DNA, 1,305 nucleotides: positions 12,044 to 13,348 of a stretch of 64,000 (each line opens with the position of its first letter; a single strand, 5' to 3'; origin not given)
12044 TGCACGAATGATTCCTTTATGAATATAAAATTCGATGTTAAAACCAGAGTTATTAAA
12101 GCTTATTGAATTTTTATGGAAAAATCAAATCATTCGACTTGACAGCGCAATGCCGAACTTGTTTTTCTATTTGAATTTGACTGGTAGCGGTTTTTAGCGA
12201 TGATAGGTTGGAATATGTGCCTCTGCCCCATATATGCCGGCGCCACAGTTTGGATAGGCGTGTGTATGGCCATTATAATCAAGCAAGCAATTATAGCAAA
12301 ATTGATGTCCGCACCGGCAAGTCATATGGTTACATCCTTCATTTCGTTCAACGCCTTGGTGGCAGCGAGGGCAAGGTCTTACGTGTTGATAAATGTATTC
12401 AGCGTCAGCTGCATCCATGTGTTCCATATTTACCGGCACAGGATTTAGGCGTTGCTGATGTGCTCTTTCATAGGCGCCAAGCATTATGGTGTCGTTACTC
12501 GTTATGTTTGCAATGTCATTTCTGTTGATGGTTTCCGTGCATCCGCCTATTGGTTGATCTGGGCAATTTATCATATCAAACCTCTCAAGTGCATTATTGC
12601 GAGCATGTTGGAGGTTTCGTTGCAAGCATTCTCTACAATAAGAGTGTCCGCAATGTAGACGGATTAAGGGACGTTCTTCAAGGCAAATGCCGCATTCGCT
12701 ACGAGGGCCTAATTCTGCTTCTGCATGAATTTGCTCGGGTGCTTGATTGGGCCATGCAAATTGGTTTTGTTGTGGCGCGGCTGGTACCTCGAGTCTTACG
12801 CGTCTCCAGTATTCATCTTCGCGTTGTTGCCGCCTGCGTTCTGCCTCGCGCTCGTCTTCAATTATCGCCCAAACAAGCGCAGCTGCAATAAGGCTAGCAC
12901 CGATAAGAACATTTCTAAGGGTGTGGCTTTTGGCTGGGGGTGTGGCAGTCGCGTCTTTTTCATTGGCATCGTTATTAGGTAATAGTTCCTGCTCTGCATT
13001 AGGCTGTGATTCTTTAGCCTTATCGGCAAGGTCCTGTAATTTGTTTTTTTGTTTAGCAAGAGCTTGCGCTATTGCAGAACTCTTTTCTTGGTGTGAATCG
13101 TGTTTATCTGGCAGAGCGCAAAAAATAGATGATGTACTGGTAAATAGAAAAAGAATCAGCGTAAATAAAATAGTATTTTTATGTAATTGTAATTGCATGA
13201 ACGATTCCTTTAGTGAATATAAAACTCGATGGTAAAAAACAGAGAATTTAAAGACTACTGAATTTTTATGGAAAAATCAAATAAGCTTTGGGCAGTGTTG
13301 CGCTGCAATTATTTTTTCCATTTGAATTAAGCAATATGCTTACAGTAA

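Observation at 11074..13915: Tandem membrane-anchored RING1-Rcat (RBR-type) ubiquitin-ligase-like proteins without an IBR, next to a secreted ankyrin protein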

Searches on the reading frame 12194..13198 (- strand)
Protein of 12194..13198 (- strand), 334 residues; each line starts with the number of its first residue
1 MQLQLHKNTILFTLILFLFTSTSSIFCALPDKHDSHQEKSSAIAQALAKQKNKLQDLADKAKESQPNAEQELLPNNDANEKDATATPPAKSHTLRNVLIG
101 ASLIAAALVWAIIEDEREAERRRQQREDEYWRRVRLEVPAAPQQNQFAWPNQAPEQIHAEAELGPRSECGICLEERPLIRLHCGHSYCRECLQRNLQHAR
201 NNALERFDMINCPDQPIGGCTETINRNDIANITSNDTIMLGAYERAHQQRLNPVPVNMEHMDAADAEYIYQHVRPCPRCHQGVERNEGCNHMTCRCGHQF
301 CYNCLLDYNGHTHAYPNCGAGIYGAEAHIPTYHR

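Call 3: search_protein_families(library=pfam, proteins=[window:12194-13198:-], max_evalue=1)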
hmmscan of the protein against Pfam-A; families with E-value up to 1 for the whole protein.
window:12194-13198:- (334 aa): 12 families
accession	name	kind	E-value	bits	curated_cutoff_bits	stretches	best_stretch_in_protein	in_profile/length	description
PF22191.2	IBR_1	-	4.3e-09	36.6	27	1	273-309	3-40/47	IBR domain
PF01485.27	IBR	-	8.5e-08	32.6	24.3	1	271-311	16-60/65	IBR domain, a half RING-finger domain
PF13639.12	zf-RING_2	-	2.4e-07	31.4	27.3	2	168-200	2-38/44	Ring finger domain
PF13445.12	zf-RING_UBOX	-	4.4e-07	30.2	25.2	1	169-213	1-39/39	RING-type zinc-finger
PF22605.2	IBR_2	-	1.6e-05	25.4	27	1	273-308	5-43/49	IBR domain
PF24921.1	RING_XB3-XBAT31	-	5.1e-05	23.7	50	2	169-213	2-49/57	E3 ubiquitin-protein ligase XB3/XBAT31 RING finger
PF00097.31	zf-C3HC4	-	7.5e-05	22.9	21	1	169-200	1-32/40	Zinc finger, C3HC4 type (RING finger)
PF13923.12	zf-C3HC4_2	-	0.0001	22.5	27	1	168-199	1-34/40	Zinc finger, C3HC4 type (RING finger)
PF14634.12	zf-RING_5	-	0.00051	20.4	27.9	1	169-196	2-33/43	zinc-RING finger domain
PF15227.12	zf-C3HC4_4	-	0.0013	19.2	30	1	169-199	1-32/42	zinc finger of C3HC4-type, RING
PF23555.2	zf-RING_Vps41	-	0.033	14.2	30.3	1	179-198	22-41/52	Vps41 C-terminal RING finger domain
PF14570.12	zf-RING_4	-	0.054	13.7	27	0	276-318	1-43/48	RING/Ubox like zinc-binding domain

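Call 4: search_protein_families(library=ncbifam, proteins=[window:12194-13198:-], max_evalue=1)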
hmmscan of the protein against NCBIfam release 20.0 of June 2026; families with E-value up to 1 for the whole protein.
window:12194-13198:- (334 aa): 1 family
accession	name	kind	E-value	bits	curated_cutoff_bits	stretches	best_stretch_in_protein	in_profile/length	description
NF010236.0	PRK13683.1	equivalog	0.17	12.1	90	1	250-276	9-35/88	hypothetical protein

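Call 5: search_solved_structures(query=window:12194-13198:-, max_evalue=1, show_alignments=3)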
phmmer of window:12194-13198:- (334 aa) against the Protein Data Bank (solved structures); distinct sequences matched with E-value up to 1: 81 (the best 60 are shown).
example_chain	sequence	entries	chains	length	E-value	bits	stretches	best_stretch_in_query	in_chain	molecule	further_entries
5udh_A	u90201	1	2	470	4.4e-10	42.5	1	262-319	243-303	E3 ubiquitin-protein ligase ARIH1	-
7b5m_H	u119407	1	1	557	9.4e-10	41.5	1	262-319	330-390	E3 ubiquitin-protein ligase ARIH1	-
7b5l_H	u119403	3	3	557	1e-09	41.4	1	262-319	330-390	E3 ubiquitin-protein ligase ARIH1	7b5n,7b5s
5tte_B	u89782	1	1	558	1e-09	41.4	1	262-319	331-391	E3 ubiquitin-protein ligase ARIH1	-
4kbl_A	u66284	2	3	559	1e-09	41.3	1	262-319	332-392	E3 ubiquitin-protein ligase ARIH1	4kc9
7od1_A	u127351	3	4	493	1.8e-09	40.5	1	262-319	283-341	E3 ubiquitin-protein ligase ARIH2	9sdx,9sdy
9t7v_H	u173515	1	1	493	1.8e-09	40.5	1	262-319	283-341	E3 ubiquitin-protein ligase ARIH2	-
7oni_H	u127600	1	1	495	1.8e-09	40.5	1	262-319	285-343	E3 ubiquitin-protein ligase ARIH2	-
7m4m_A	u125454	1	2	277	1.4e-08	37.6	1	269-314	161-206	E3 ubiquitin-protein ligase RNF216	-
7m4n_A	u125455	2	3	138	2.5e-08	36.8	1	269-314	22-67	E3 ubiquitin-protein ligase RNF216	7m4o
8q7e_A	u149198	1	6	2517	3.3e-08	36.4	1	274-323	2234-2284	Cullin-9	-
8q7h_A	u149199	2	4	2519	3.3e-08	36.4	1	274-323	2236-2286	Cullin-9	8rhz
1wd2_A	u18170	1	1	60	3.6e-08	36.2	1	270-319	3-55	Ariadne-1 protein homolog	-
2m9y_A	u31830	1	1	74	4.8e-08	35.8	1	262-319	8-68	E3 ubiquitin-protein ligase ARIH1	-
8eb0_A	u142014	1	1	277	8.6e-08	35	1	269-314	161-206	E3 ubiquitin-protein ligase RNF216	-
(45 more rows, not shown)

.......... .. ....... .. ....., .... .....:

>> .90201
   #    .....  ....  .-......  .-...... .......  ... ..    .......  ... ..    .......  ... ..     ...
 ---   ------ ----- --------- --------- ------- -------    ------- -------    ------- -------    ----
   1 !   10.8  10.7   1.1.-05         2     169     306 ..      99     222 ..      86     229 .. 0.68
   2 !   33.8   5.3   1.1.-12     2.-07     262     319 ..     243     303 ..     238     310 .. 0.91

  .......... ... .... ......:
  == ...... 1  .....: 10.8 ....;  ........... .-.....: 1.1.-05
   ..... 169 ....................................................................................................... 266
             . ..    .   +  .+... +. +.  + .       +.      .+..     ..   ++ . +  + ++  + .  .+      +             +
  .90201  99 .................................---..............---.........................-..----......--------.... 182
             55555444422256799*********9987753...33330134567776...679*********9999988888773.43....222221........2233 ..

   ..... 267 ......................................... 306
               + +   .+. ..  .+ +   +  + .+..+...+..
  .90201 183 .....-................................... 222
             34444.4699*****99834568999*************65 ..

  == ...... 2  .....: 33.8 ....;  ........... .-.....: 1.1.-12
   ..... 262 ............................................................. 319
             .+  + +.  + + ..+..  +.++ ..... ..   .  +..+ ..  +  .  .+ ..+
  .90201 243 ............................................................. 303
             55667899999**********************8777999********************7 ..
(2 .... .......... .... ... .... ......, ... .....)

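Call 6: find_homologous_proteins(query=window:12194-13198:-, max_evalue=0.001)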
Query window:12194-13198:- (334 aa): 14 proteins with E <= 0.001 among 865 candidates.
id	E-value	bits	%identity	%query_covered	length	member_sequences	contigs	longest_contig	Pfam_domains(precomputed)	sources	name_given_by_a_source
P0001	9.1e-231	783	100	100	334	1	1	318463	PF22191.3,PF26200.2,PF13445.13,PF01485.28,PF13639.13,PF22605.3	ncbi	-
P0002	3.6e-74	268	44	97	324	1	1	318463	PF22191.3,PF01485.28,PF22605.3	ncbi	-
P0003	2.3e-16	78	34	48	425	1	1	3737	PF00097.32,PF22191.3,PF26200.2,PF22605.3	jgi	-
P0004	8.0e-14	70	35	46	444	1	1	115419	PF22191.3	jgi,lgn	-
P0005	1.4e-11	62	25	50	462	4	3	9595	PF00097.32,PF22191.3,PF01485.28,PF22605.3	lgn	-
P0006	4.0e-9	54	49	15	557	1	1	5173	PF00097.32,PF22191.3,PF19422.5,PF13923.13,PF01485.28,PF21235.5,PF22605.3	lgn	-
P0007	4.9e-9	54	45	17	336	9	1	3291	PF22191.3,PF19422.5,PF26200.2,PF01485.28,PF22605.3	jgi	jgi:ariadne-1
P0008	1.9e-8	52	30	42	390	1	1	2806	PF22191.3,PF01485.28,PF22605.3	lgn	-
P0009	2.5e-8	52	68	11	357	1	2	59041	PF22191.3,PF26200.2,PF01485.28,PF22605.3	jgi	jgi:hypothetical protein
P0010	7.6e-7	47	56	10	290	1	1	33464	PF22191.3,PF26200.2,PF13445.13,PF01485.28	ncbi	-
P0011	1.2e-6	46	24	44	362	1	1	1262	PF22191.3,PF01485.28,PF22605.3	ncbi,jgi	jgi:hypothetical protein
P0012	6.5e-6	44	46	11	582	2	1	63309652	PF22191.3,PF19422.5,PF26200.2,PF01485.28,PF21235.5,PF22605.3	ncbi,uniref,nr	ncbi:hypothetical protein O6H91_11G031000 [Diphasiastrum complanatum]|uniref:Uncharacterized protein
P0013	2.3e-4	39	56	10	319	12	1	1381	PF22191.3,PF01485.28,PF22605.3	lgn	-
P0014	7.1e-4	37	24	56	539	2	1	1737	PF00097.32,PF22191.3,PF13923.13,PF01485.28,PF22605.3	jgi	-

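Call 8: find_encoding_contigs(protein=P0001, flank=3000, max_places=3)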
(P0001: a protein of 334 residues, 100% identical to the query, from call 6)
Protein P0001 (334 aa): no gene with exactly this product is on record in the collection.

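Call 11: find_encoding_contigs(protein=P0004, flank=8000, max_places=3)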
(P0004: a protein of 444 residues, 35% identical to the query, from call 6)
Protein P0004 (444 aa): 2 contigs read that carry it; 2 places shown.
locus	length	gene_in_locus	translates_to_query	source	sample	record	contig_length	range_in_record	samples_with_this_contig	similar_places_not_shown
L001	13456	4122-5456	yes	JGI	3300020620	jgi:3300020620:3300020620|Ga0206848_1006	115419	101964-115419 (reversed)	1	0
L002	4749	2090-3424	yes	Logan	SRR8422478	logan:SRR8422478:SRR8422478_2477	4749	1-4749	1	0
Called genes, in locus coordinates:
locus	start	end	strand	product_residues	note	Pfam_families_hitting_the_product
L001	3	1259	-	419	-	?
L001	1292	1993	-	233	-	-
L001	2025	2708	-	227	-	-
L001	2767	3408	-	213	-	-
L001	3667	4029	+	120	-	PF04993:TfoX_N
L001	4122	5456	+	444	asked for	PF22191:IBR_1 (weak)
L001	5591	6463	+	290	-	PF00303:Thymidylat_synt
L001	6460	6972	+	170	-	PF00186:DHFR_1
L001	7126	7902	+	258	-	PF00685:Sulfotransfer_1, PF13469:Sulfotransfer_3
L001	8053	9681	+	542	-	PF22778:VCPO_2nd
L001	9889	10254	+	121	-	-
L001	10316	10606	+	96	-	-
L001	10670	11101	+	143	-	-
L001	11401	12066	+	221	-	PF16326:ABC_tran_CTD (faint)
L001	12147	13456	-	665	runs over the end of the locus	PF05960:DUF885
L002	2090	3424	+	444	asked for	PF22191:IBR_1 (weak)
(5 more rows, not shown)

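Call 13: find_related_loci(query=A1, collection=genome_contigs, flank=6000)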
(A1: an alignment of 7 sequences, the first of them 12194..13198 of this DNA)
Query A1 (334 aa) in genome_contigs; peptide patterns used: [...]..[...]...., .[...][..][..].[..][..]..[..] (x = any residue, [..] = any of these).
59 stretches matched a pattern; 20 encode a relative of the query (tblastn E <= 1e-3); 20 distinct loci.
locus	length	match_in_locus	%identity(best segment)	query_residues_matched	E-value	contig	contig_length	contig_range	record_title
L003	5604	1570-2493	34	7-319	3e-36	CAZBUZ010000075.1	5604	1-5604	MAG TPA_asm: uncultured Pseudomonadota bacterium isolate SRP239243_co1_192 genome assembly, contig: NODE_26037_length_56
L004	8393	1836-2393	32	139-312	1e-20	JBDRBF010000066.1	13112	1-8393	MAG: bacterium isolate MEGAHIT-group-1.1042 k141_12985141, whole genome shotgun sequence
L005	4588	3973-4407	37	169-325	5e-17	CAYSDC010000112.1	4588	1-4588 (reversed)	MAG TPA_asm: uncultured Pseudomonadota bacterium isolate SRP285395_co2_342 genome assembly, contig: NODE_29931_length_45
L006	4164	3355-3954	28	150-302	1e-15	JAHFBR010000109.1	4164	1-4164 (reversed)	MAG: bacterium isolate nzgw202 NODE_32722_length_4165_cov_3.287339, whole genome shotgun sequence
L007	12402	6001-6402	31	164-305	1e-15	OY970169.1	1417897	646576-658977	MAG: uncultured bacterium isolate MFD02248.bin.2.92 genome assembly, chromosome: 1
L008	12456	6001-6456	26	153-318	9e-14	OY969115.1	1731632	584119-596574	MAG: uncultured bacterium isolate MFD01716.bin.c.1 genome assembly, chromosome: 1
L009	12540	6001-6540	29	181-311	6e-13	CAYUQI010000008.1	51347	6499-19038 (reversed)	MAG TPA_asm: uncultured Pseudomonadota bacterium isolate SRP278314_co1_354 genome assembly, contig: NODE_861_length_5134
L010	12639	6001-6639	63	169-312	1e-12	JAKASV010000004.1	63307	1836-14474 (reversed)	MAG: bacterium isolate YP1.bin78 NODE_439_length_63307_cov_9.358468, whole genome shotgun sequence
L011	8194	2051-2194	48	253-308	9e-12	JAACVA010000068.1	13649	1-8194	MAG: Rhodobacterales bacterium isolate CG_2015-0102_62_8 CG_2015-0102_curated_scaffold_4820, whole genome shotgun sequen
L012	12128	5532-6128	46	161-308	1e-10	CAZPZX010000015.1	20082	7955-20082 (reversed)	MAG TPA_asm: uncultured Pseudomonadota bacterium isolate SRP199154_co2_38 genome assembly, contig: NODE_1617_length_2008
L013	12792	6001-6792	25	106-319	9e-13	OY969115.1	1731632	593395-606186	MAG: uncultured bacterium isolate MFD01716.bin.c.1 genome assembly, chromosome: 1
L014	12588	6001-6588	27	168-308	2e-14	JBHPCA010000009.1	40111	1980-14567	Candidatus Dependentiae bacterium isolate SAG AM-311-O15 NODE_9_length_40111_cov_32.056795, whole genome shotgun sequenc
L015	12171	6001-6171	40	276-329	1e-9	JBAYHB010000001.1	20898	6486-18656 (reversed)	MAG: Candidatus Babeliales bacterium isolate SO_2016_GW1_139 scaffold04396_OW334_2016, whole genome shotgun sequence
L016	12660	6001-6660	53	168-308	2e-9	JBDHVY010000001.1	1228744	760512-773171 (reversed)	MAG: Candidatus Dependentiae bacterium isolate AS-MICRO-OLR.1 NODE_2_length_1228744_cov_9.698095, whole genome shotgun s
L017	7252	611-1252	24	169-334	5e-9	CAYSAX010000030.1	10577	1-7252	MAG TPA_asm: uncultured Pseudomonadota bacterium isolate SRP302447_co2_787 genome assembly, contig: NODE_17636_length_10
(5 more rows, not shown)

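Call 29: predict_structure(alignment_id=A2)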
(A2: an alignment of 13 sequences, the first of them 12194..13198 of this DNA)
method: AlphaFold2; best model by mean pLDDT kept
length: 334 residues; sequences in the alignment: 13
mean_pLDDT: 70.1   pTM: 0.36
mean pLDDT of the five models: 70.1, 68.5, 66.8, 66.1, 63.7
residues with pLDDT >= 90: 52; 70-90: 146; 50-70: 62; < 50: 74
segments of 3 or more residues with pLDDT < 50: 1-5, 67-89, 141-149, 151-160, 311-317, 319-334
pLDDT, mean of each block of 10 residues (from residue 1): 51 68 59 64 75 75 57 44 46 69 83 89 91 69 44 45 71 91 90 92 81 65 88 92 85 64 79 81 80 83 76 45 37 31
secondary structure, 60 per line:
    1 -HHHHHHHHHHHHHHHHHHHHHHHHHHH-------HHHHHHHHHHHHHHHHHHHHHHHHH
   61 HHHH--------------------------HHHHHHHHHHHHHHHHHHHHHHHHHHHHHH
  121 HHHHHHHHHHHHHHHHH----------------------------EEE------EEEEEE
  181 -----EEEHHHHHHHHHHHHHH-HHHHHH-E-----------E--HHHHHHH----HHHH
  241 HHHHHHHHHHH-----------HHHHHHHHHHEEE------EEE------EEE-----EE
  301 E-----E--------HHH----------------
elements in order: H2-28 H36-64 H91-137 E166-168 E175-180 E186-188 H189-202 H204-209 H226-232 H237-251 H263-272 E273-275 E282-284 E291-293 E299-301

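Call 32: fold_search(model_id=the predicted structure, library=pdb)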
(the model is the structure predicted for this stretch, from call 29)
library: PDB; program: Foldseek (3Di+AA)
matches with E <= 10: 82; with E <= 0.001: 33
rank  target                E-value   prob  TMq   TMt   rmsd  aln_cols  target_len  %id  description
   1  7b5l_H                3.4e-06  1.00  0.30  0.25   6.9       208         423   21  Ubiquitin ligation to F-box protein substrates by SCF-RBR E3-E3 super-assembly: NEDD8-CUL1-RBX1-SKP1-SKP2-CKSHS1-Cycli (released 2021-02-10)
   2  8ik6_A                5.0e-05  1.00  0.20  0.25  20.4       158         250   24  pUbl depleted Parkin complex with pUbiquitin (released 2024-09-11)
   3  5n2w_A                5.3e-05  1.00  0.19  0.17  22.3       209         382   19  WT-Parkin and pUB complex (released 2017-04-19)
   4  5udh_A                5.6e-05  1.00  0.20  0.17  19.2       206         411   21  HHARI/ARIH1-UBCH7~Ubiquitin (released 2017-06-14)
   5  5caw_A                6.8e-05  1.00  0.16  0.17  12.9       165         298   22  Structure of Pediculus humanus Parkin bound to phospho-ubiquitin (released 2015-07-22)
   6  8ikv_A                7.2e-05  1.00  0.20  0.22  23.6       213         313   19  pUbl depleted phospho-Parkin(K211N,R163D) in complex with pUb (released 2024-09-11)
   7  7od1_A                9.2e-05  1.00  0.19  0.15  20.4       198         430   20  Crystal structure of RBR ubiquitin ligase ARIH2 (released 2021-09-15)
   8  8wzn_A                1.1e-04  1.00  0.21  0.22  22.8       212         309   19  ParkinK211N in complex with phospho NEDD8 (released 2024-09-18)
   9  5tte_B                1.2e-04  1.00  0.21  0.16  21.1       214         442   22  Crystal Structure of an RBR E3 ubiquitin ligase in complex with an E2-Ub thioester intermediate mimic (released 2017-08-23)
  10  8eb0_A                1.3e-04  1.00  0.23  0.28   8.2       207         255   22  RNF216/E2-Ub/Ub transthiolation complex (released 2023-01-18)
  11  8eaz_B                1.3e-04  1.00  0.25  0.31  10.0       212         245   16  HOIL-1/E2-Ub/Ub transthiolation complex (released 2023-01-18)
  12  5n38_A                1.3e-04  1.00  0.19  0.17  22.4       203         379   18  S65DParkin and pUB complex (released 2017-04-19)
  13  8ikv_C                1.4e-04  1.00  0.21  0.22  22.4       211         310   17  pUbl depleted phospho-Parkin(K211N,R163D) in complex with pUb (released 2024-09-11)
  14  8wzo_A                1.4e-04  1.00  0.21  0.22  22.3       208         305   19  Parkin in complex with phospho NEDD8 (released 2024-09-18)
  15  4i1h                  1.4e-04  1.00  0.20  0.22  24.0       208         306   19  Structure of Parkin E3 ligase (released 2013-06-19)
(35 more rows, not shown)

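Call 66: fold_search(model_id=the predicted structure, library=viral)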
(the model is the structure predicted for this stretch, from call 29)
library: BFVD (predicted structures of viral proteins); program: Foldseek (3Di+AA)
matches with E <= 10: 104; with E <= 0.001: 9
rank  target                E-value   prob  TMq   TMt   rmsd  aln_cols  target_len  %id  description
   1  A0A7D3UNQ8            2.4e-08  1.00  0.30  0.42   8.5       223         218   21  RBR-type E3 ubiquitin transferase [Fadolivirus FV1/VV64]
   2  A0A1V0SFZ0            9.2e-07  1.00  0.23  0.18  18.7       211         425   23  RBR-type E3 ubiquitin transferase [Hokovirus HKV1]
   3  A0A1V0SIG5            1.5e-06  1.00  0.29  0.29   9.0       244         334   17  RBR-type E3 ubiquitin transferase [Klosneuvirus KNV1]
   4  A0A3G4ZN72            3.0e-06  1.00  0.22  0.15  28.6       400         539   16  RING-type domain-containing protein [Terrestrivirus sp.]
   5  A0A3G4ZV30            4.9e-06  1.00  0.24  0.23  24.0       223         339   16  Putative E3 ubiquitin ligase triad3 [Dasosvirus sp.]
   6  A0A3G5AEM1            4.9e-05  1.00  0.20  0.17  21.8       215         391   19  Putative E3 ubiquitin ligase triad3 [Hyperionvirus sp.]
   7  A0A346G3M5            6.7e-05  1.00  0.28  0.25   7.5       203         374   19  (no name in the UniProt tables at hand)
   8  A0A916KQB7            2.8e-04  1.00  0.18  0.08  12.8       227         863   14  NTPase/helicase [Mythimna separata entomopoxvirus 'L']
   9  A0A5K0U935            5.2e-04  1.00  0.27  0.26   7.4       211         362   15  RING-type domain-containing protein [Yasminevirus sp. GU-2018]
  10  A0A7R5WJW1            1.1e-03  0.93  0.15  0.11  13.6       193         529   20  Putative nucleoside triphosphatase/helicase 1 [Diachasmimorpha longicaudata entomopoxvirus]
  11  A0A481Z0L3            1.5e-03  0.98  0.14  0.12  12.4       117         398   21  RBR-type E3 ubiquitin transferase [Mimivirus LCMiAC01]
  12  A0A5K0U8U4            1.7e-03  0.84  0.12  0.06  14.8       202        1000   14  RBR-type E3 ubiquitin transferase [Yasminevirus sp. GU-2018]
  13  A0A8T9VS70            3.8e-03  0.96  0.21  0.14  21.3       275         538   14  (no name in the UniProt tables at hand)
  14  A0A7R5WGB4            7.1e-03  0.82  0.17  0.10  11.7       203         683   15  Putative nucleoside triphosphatase/helicase 2 [Diachasmimorpha longicaudata entomopoxvirus]
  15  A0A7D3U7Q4            9.7e-03  0.77  0.16  0.06  16.8       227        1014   15  (no name in the UniProt tables at hand)
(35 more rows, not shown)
